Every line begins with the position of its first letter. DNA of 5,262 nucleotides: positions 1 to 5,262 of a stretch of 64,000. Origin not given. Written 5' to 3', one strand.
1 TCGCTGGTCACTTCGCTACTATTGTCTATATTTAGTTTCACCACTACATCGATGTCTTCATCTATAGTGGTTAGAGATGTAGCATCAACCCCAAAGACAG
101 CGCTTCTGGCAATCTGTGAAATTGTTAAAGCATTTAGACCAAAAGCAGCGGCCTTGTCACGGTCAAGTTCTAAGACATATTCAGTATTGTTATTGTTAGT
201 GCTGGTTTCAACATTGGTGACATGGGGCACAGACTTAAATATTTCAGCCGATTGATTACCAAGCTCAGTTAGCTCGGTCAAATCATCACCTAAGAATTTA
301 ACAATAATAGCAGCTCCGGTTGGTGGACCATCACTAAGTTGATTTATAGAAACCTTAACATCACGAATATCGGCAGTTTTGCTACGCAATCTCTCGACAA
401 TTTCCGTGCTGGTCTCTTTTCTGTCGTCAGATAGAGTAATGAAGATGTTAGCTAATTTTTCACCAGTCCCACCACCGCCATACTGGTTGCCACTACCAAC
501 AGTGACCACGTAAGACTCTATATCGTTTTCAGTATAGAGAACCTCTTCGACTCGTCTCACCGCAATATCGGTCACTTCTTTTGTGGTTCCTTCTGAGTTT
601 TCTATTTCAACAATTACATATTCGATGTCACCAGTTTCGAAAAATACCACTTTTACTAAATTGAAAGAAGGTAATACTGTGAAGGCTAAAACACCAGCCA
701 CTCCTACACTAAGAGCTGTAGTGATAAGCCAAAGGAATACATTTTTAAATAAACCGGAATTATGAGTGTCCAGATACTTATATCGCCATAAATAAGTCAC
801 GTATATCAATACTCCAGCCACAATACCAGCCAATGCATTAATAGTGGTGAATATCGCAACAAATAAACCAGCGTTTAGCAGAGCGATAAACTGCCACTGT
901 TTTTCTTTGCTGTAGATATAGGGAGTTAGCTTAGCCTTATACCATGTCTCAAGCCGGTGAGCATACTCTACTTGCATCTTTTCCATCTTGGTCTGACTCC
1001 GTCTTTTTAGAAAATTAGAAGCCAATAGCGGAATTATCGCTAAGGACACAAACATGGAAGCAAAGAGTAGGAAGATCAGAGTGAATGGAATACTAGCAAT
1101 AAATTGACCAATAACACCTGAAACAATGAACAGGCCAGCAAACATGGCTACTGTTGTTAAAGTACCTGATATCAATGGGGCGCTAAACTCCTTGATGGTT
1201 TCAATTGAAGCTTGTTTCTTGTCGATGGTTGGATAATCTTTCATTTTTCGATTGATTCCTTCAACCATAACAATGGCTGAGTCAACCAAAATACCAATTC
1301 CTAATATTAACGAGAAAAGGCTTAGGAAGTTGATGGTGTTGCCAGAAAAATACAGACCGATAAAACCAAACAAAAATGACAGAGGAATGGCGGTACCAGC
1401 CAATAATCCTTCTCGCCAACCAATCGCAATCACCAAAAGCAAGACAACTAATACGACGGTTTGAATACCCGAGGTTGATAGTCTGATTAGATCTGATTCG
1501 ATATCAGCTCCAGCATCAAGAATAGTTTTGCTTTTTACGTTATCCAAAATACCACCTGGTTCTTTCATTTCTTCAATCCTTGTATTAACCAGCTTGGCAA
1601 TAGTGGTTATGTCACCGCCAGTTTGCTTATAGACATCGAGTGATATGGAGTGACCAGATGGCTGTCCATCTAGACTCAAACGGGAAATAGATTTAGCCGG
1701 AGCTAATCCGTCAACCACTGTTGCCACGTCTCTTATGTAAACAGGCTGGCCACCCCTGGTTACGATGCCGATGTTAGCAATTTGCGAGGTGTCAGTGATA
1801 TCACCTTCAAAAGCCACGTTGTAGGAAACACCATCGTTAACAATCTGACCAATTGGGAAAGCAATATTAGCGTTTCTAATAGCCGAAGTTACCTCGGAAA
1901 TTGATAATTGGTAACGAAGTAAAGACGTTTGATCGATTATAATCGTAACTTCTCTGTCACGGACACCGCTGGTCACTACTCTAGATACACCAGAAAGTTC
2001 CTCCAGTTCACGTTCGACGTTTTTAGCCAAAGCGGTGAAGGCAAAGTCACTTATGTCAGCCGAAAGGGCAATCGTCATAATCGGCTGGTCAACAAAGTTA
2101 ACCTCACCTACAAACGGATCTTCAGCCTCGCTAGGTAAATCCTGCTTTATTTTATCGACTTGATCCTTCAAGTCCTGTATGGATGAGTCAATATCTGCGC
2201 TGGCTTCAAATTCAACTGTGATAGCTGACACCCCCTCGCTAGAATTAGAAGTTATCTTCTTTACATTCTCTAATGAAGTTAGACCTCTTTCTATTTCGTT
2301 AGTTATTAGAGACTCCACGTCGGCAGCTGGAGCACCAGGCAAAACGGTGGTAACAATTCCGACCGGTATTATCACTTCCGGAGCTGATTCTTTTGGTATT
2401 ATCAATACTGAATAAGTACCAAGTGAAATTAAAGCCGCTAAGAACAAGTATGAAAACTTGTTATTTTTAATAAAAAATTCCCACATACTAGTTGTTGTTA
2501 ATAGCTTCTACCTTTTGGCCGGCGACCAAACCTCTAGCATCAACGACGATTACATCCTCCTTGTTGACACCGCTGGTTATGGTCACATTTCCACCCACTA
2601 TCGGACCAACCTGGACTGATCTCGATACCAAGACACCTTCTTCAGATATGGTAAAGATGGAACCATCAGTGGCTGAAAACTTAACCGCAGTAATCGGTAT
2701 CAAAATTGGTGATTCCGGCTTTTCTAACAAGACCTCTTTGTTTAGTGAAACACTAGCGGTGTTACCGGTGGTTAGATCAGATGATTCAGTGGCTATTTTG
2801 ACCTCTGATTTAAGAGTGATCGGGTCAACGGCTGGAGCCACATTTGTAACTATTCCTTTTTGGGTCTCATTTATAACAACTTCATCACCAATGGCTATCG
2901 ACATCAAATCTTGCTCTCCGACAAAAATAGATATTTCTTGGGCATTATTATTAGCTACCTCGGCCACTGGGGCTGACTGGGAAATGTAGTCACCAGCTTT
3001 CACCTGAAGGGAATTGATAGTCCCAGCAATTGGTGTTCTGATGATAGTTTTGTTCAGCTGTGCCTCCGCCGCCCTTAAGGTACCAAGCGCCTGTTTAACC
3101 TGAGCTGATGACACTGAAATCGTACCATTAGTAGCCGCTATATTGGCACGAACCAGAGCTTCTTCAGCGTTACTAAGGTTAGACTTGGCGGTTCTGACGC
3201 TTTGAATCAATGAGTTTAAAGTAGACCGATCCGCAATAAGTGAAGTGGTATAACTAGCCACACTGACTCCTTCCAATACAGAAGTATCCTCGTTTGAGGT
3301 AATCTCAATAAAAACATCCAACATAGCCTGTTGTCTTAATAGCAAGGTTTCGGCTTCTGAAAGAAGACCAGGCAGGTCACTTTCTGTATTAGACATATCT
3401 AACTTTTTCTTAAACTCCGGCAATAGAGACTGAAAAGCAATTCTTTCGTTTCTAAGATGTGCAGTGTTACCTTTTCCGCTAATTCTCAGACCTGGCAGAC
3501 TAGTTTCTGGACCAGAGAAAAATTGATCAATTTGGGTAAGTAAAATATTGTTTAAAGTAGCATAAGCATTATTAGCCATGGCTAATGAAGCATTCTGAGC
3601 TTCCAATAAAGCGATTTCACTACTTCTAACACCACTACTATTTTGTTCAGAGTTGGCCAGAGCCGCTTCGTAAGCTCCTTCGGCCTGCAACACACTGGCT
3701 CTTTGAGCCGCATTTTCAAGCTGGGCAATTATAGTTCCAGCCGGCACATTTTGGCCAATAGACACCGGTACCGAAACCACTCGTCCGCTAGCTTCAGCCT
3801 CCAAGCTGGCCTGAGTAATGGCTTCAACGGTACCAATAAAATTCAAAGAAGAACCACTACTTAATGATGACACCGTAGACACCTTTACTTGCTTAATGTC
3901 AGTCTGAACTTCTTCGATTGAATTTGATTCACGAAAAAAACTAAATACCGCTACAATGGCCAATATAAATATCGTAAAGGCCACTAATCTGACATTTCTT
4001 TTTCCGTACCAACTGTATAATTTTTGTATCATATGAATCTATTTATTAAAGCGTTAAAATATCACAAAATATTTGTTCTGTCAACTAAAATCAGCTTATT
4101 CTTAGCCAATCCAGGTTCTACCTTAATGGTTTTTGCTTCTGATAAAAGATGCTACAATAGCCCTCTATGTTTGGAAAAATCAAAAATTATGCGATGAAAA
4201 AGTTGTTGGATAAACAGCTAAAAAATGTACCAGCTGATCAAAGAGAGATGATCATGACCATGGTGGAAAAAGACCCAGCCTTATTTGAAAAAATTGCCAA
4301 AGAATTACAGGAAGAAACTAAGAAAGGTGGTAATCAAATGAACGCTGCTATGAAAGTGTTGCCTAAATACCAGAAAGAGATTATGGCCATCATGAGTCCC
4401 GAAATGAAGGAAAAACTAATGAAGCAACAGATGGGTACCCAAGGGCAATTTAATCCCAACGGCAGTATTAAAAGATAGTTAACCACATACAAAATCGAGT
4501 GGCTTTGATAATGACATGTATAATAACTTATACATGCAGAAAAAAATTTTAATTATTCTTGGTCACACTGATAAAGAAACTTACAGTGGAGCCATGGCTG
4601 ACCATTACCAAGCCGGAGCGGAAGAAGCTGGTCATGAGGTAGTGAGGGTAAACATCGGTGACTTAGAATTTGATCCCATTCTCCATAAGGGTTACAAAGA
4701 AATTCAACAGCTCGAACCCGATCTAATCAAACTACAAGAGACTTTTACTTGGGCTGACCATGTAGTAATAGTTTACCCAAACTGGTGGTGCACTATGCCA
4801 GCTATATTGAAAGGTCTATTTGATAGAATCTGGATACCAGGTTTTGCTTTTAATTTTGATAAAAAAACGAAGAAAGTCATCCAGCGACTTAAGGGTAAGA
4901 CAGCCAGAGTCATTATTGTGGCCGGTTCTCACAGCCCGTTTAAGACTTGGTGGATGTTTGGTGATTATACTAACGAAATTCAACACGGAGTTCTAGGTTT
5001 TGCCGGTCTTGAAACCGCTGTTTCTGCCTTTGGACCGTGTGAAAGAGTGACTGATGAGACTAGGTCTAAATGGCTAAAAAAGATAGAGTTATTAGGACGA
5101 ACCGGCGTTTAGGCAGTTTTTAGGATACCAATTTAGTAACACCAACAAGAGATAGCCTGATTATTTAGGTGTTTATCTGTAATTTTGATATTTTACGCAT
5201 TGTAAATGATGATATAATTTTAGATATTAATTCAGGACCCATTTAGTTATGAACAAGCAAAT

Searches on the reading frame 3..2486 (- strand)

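Call 84: search_protein_families(library=pfam, proteins=[window:3-2486:-], max_evalue=0.0001)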
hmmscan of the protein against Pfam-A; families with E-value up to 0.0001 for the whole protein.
window:3-2486:- (828 aa): 1 family
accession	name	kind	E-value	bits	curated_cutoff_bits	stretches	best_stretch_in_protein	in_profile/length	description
PF00873.25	ACR_tran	-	5.4e-124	415.5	28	2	1-549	1-548/1021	AcrB/AcrD/AcrF family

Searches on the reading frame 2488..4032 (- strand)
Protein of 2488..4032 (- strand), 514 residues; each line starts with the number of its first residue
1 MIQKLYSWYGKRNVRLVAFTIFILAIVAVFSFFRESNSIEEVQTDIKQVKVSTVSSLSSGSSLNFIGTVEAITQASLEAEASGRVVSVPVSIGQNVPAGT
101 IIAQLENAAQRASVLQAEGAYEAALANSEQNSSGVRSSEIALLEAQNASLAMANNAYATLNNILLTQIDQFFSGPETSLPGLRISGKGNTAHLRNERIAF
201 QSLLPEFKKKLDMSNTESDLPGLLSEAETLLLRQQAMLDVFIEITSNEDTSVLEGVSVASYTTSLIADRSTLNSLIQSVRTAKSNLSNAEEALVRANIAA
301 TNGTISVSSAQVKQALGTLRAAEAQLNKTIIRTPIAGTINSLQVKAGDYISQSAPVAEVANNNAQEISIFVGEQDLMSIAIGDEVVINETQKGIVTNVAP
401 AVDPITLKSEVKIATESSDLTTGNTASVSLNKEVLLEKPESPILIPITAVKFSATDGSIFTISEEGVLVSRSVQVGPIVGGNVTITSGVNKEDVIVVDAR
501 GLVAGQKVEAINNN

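Call 84: search_protein_families(library=pfam, proteins=[window:2488-4032:-], max_evalue=0.0001)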
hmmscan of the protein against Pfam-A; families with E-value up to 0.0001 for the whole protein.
window:2488-4032:- (514 aa): 4 families
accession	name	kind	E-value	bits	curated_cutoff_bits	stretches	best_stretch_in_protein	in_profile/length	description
PF13437.12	HlyD_3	-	7.6e-11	43.1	22.2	1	331-417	2-100/106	HlyD family secretion protein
PF16576.10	HlyD_D23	-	4.5e-08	33.1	30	1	314-414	94-200/214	Barrel-sandwich domain of CusB or HlyD membrane-fusion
PF13533.13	Biotin_lipoyl_2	-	2.9e-06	27.4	29.8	0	78-106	4-32/32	Biotin-lipoyl like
PF00364.28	Biotin_lipoyl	-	2e-05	24.7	22.1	0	74-105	42-73/73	Biotin-requiring enzyme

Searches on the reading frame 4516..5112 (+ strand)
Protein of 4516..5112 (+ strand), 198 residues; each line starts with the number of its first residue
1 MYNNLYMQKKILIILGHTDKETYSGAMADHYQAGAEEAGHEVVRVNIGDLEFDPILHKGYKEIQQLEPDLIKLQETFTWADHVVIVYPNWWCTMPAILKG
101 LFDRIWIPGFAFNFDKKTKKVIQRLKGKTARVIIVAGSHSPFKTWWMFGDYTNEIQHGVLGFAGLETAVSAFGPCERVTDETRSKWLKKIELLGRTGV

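Call 84: search_protein_families(library=pfam, proteins=[window:4516-5112:+], max_evalue=0.0001)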
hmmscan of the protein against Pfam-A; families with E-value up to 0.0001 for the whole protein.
window:4516-5112:+ (198 aa): 2 families
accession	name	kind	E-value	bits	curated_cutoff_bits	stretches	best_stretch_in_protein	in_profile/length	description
PF02525.22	Flavodoxin_2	-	4.9e-34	118.2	27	1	9-167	1-169/198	Flavodoxin-like fold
PF03358.20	FMN_red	-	7.3e-16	58.5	24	1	10-138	2-117/152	NADPH-dependent FMN reductase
